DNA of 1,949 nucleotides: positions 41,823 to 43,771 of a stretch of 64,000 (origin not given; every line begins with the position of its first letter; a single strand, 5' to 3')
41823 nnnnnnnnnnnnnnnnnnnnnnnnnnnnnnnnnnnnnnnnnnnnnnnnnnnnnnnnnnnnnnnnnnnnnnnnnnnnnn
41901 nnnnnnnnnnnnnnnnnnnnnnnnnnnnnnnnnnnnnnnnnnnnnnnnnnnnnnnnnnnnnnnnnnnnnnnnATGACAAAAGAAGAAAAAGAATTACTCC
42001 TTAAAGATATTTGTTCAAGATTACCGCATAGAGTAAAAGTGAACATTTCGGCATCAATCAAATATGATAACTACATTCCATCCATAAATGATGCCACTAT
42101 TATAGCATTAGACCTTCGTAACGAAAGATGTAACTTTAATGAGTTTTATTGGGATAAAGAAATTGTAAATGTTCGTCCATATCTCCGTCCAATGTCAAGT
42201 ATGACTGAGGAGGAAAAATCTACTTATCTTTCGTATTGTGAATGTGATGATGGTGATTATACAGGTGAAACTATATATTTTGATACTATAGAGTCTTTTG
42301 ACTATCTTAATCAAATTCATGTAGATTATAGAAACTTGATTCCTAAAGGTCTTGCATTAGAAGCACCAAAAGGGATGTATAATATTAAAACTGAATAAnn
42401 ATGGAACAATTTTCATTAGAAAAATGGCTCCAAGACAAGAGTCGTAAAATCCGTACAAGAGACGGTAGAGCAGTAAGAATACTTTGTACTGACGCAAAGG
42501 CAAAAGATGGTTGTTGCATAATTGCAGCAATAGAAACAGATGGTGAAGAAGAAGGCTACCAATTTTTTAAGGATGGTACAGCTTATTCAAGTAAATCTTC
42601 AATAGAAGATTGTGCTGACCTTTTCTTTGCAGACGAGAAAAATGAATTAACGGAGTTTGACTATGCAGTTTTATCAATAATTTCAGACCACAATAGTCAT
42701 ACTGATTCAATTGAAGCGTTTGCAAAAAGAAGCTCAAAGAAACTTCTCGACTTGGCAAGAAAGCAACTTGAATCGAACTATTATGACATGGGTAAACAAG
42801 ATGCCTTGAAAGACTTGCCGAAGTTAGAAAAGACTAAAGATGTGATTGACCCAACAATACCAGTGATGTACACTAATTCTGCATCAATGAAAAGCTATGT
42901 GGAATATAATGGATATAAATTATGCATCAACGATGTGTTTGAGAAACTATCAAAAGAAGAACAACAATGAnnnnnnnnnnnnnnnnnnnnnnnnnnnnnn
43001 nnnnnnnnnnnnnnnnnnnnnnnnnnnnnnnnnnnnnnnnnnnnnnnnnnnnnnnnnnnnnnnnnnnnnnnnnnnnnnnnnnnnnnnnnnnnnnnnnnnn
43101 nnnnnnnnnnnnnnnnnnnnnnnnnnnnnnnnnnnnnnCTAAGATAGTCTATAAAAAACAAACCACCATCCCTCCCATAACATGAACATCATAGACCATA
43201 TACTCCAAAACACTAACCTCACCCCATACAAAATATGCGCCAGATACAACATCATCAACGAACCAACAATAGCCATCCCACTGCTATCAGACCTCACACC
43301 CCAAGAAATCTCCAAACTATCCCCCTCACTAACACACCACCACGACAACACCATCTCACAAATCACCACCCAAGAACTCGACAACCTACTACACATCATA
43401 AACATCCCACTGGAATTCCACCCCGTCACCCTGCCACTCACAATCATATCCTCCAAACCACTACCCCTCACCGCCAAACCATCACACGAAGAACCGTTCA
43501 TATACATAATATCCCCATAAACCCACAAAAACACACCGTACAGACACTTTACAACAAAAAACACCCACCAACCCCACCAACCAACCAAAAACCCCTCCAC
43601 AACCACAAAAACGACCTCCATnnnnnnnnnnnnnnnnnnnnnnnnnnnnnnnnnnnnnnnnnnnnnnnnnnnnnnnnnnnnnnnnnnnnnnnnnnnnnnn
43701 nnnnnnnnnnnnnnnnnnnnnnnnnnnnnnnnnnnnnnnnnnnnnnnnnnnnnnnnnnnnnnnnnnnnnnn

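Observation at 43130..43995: ~870-nt strand-asymmetric, G-depleted A+C tract at the boundary between the conventional genome and the cassette array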

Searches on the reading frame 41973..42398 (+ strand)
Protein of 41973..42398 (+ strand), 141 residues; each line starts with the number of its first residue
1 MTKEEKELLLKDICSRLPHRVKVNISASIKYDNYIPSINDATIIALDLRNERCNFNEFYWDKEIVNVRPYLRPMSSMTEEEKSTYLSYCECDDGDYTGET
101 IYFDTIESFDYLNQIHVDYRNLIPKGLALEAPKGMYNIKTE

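Call 20: search_protein_families(library=pfam, proteins=[window:41973-42398:+], max_evalue=1)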
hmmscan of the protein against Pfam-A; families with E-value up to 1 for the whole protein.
window:41973-42398:+ (141 aa): 1 family
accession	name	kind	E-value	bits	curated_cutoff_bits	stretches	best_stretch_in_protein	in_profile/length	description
PF19025.5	DUF5751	-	0.14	12.5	27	1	8-90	16-88/116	Family of unknown function (DUF5751)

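Call 21: search_protein_families(library=phrogs, proteins=[window:41973-42398:+], max_evalue=1)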
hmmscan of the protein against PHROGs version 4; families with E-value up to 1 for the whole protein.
window:41973-42398:+ (141 aa): 3 families
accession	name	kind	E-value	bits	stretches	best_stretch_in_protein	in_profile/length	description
phrog_10841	-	unknown function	1.5e-05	26.3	1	8-89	3-76/163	-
phrog_30966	-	unknown function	0.03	15.4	0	77-111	40-74/148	-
phrog_13812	-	unknown function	0.17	13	1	17-51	16-49/67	-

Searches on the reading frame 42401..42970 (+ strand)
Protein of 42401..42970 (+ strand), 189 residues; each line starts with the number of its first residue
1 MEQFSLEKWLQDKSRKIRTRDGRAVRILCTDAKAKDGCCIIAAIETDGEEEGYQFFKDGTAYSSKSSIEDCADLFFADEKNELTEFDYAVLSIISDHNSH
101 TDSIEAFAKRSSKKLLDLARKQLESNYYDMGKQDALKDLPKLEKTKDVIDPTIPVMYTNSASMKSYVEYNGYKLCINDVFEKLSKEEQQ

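Call 7: search_protein_families(library=pfam, proteins=[window:42401-42970:+], max_evalue=0.01)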
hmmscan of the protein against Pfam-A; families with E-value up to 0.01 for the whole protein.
window:42401-42970:+ (189 aa): 0 families

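Call 8: search_protein_families(library=phrogs, proteins=[window:42401-42970:+], max_evalue=0.001)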
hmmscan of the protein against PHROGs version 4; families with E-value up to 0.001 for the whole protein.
window:42401-42970:+ (189 aa): 1 family
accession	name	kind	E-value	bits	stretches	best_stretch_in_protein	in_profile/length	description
phrog_4466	-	unknown function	1.6e-05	25.6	1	18-45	8-35/70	-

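Call 14: find_related_loci(query=window:42401-42970:+, collection=viral_contigs, flank=6000)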
Query window:42401-42970:+ (189 aa) in viral_contigs; peptide patterns used: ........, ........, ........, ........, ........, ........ (x = any residue, [..] = any of these).
3 stretches matched a pattern; 1 encode a relative of the query (tblastn E <= 1e-3); 1 distinct loci.
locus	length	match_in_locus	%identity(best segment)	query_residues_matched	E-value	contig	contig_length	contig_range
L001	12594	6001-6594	33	1-187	5e-26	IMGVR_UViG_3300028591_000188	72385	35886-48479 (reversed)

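Call 17: find_encoding_contigs(protein=window:42401-42970:+, flank=10000, max_places=10)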
Protein window:42401-42970:+ (189 aa): 3 contigs read that carry it; 3 places shown.
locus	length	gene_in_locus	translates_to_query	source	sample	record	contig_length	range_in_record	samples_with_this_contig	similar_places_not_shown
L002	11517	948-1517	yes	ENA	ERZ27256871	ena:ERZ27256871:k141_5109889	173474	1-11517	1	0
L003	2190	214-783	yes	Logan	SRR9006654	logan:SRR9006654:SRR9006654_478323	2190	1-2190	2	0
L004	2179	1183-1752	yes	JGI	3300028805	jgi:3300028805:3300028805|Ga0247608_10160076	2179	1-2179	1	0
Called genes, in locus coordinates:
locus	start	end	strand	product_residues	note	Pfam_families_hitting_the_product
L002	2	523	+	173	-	?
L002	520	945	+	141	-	-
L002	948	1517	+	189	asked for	-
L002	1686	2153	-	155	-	-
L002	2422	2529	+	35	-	-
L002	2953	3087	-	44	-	-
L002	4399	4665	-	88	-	-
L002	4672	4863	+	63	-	-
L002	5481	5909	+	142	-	-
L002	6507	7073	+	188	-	-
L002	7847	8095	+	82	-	-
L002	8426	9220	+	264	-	-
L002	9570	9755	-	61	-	-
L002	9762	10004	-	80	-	-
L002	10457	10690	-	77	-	-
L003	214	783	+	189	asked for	-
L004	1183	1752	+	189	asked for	-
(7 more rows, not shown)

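Call 23: find_related_loci(query=window:42401-42970:+, collection=metagenome_contigs, flank=8000)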
Query window:42401-42970:+ (189 aa) in metagenome_contigs; peptide patterns used: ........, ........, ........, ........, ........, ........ (x = any residue, [..] = any of these).
94 stretches matched a pattern; 15 encode a relative of the query (tblastn E <= 1e-3); 15 distinct loci.
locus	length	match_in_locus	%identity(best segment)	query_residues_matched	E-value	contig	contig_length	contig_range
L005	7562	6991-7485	55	1-145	9e-49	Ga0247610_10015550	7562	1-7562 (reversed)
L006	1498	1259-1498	88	1-80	2e-45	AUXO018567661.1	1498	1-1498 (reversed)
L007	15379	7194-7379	87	128-189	2e-31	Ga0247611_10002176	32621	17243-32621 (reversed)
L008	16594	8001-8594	33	1-187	4e-25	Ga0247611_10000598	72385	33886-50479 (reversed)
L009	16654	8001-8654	37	1-187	1e-23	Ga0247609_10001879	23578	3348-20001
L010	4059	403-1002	34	1-187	8e-23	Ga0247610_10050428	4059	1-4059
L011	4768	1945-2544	34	1-187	8e-23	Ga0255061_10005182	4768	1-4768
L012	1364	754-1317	35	1-187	4e-20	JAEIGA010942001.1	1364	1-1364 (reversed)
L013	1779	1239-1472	45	1-77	5e-18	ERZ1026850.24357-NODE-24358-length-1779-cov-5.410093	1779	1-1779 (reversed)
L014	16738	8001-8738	28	1-185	9e-18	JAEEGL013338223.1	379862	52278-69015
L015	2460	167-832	32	1-187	7e-17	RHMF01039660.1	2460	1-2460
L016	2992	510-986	36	1-144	3e-16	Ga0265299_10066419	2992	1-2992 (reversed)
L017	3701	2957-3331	35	1-124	2e-14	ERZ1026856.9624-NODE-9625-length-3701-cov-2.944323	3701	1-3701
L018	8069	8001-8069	70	1-23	5e-6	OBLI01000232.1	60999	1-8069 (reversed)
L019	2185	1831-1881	82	1-17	1e-4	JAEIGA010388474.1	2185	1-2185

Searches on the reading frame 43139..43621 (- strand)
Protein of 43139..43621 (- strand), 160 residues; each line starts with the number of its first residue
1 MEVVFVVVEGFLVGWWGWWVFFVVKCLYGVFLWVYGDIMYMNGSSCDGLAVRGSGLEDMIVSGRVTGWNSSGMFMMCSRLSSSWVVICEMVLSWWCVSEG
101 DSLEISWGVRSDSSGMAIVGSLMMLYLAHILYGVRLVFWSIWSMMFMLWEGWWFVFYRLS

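Call 20: search_protein_families(library=pfam, proteins=[window:43139-43621:-], max_evalue=1)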
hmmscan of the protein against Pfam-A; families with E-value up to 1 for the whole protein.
window:43139-43621:- (160 aa): 0 families

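Call 21: search_protein_families(library=phrogs, proteins=[window:43139-43621:-], max_evalue=1)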
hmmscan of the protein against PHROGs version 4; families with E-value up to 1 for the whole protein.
window:43139-43621:- (160 aa): 0 families

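Call 28: find_homologous_proteins(query=window:43139-43621:-, max_evalue=0.001)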
Query window:43139-43621:- (160 aa): 3 proteins with E <= 0.001 among 23 candidates.
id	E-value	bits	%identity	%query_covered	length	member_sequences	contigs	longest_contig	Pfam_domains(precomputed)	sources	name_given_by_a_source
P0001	5.6e-95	334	100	97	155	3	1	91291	-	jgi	-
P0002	3.3e-52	195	73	86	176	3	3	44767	-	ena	-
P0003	1.8e-51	193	85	71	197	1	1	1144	-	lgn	-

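Call 29: find_encoding_contigs(protein=P0002, flank=10000, max_places=6)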
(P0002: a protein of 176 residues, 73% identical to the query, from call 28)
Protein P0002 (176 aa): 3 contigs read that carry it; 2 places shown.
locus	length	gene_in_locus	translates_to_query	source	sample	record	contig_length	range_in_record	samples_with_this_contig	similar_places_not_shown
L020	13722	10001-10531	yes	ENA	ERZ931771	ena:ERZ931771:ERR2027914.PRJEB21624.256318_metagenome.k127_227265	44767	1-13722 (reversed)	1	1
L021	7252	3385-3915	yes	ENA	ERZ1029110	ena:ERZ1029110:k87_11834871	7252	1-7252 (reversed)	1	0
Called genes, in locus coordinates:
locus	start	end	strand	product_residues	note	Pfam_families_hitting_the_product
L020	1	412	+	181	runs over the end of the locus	-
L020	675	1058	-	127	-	-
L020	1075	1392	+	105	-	-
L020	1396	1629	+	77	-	-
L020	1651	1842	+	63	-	-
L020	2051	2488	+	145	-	-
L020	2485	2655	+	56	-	-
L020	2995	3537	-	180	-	-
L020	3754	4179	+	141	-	-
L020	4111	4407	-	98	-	-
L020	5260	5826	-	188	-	-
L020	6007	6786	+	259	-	-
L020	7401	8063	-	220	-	-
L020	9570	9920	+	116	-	-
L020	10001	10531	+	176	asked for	-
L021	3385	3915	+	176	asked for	-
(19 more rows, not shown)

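Call 30: find_encoding_contigs(protein=P0003, flank=10000, max_places=6)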
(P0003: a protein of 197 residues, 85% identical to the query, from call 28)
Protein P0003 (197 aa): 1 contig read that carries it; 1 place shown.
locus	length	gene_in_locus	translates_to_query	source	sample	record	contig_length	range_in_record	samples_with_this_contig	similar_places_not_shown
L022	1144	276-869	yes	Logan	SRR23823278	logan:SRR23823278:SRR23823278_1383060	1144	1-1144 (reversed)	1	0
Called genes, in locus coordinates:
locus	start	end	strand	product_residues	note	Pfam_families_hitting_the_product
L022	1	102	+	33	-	?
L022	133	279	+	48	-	-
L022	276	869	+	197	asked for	-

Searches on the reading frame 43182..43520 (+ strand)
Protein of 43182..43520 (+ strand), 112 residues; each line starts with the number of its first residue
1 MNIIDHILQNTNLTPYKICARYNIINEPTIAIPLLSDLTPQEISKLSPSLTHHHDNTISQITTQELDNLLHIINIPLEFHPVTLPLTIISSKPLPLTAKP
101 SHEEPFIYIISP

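Call 20: search_protein_families(library=pfam, proteins=[window:43182-43520:+], max_evalue=1)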
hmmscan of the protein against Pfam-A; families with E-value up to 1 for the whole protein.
window:43182-43520:+ (112 aa): 1 family
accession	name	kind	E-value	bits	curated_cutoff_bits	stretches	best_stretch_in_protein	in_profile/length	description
PF08920.15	SF3b1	-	0.16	12.9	25.1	1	27-99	46-119/130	Splicing factor 3B subunit 1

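Call 21: search_protein_families(library=phrogs, proteins=[window:43182-43520:+], max_evalue=1)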
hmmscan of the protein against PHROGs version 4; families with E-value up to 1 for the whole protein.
window:43182-43520:+ (112 aa): 0 families

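Call 34: find_homologous_proteins(query=window:43182-43517:+, max_evalue=0.01)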
Query window:43182-43517:+ (112 aa): 1 proteins with E <= 0.01 among 4 candidates.
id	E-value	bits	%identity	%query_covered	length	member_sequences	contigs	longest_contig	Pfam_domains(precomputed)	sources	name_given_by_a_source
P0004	2.3e-56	207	89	100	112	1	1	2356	-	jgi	jgi:hypothetical protein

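Call 37: find_encoding_contigs(protein=P0004, flank=10000)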
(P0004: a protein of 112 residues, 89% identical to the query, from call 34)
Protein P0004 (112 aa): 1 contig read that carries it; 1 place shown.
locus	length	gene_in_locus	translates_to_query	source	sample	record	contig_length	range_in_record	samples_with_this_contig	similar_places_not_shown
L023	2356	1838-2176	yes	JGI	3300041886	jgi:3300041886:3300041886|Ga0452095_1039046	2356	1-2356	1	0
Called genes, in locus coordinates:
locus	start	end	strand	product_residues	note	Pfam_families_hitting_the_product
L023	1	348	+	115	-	?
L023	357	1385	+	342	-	-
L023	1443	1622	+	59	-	-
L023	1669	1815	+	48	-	-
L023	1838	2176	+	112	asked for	-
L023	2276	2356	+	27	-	?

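Call 42: search_protein_representatives(protein=window:43182-43517:+)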
Query: 112 residues. Proteins with E-value up to 0.001 (for the whole library): 1; up to 1e-10: 1; up to 1e-30: 1. The best 1 are listed.
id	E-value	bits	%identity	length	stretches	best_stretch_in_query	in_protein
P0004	7.3e-57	206.6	89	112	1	1-112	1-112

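Call 45: find_related_loci(query=A2, collection=genome_contigs, flank=10000)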
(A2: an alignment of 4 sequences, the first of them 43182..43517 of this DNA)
Query A2 (112 aa) in genome_contigs; peptide patterns used: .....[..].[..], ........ (x = any residue, [..] = any of these).
119 stretches matched a pattern, but none encodes a relative of the query by tblastn (E <= 1e-3).

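Call 46: find_related_loci(query=A2, collection=viral_contigs, flank=10000)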
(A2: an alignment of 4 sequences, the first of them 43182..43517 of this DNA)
Query A2 (112 aa) in viral_contigs; peptide patterns used: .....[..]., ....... (x = any residue, [..] = any of these).
124 stretches matched a pattern, but none encodes a relative of the query by tblastn (E <= 1e-3).

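Call 58: predict_structure(alignment_id=A3)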
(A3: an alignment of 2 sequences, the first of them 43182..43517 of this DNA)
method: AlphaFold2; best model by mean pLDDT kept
length: 112 residues; sequences in the alignment: 2
mean_pLDDT: 43.2   pTM: 0.30
mean pLDDT of the five models: 43.2, 38.3, 35.6, 34.7, 31.4
residues with pLDDT >= 90: 0; 70-90: 0; 50-70: 24; < 50: 88
segments of 3 or more residues with pLDDT < 50: 1-31, 33-38, 49-60, 74-107, 110-112
pLDDT, mean of each block of 10 residues (from residue 1): 35 37 38 48 51 43 56 43 44 37 44 43
secondary structure, 60 per line:
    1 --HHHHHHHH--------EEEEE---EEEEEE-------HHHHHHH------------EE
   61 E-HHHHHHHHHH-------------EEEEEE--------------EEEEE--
elements in order: H3-10 E19-23 E27-32 H40-46 E59-61 H63-72 E86-91 E106-110
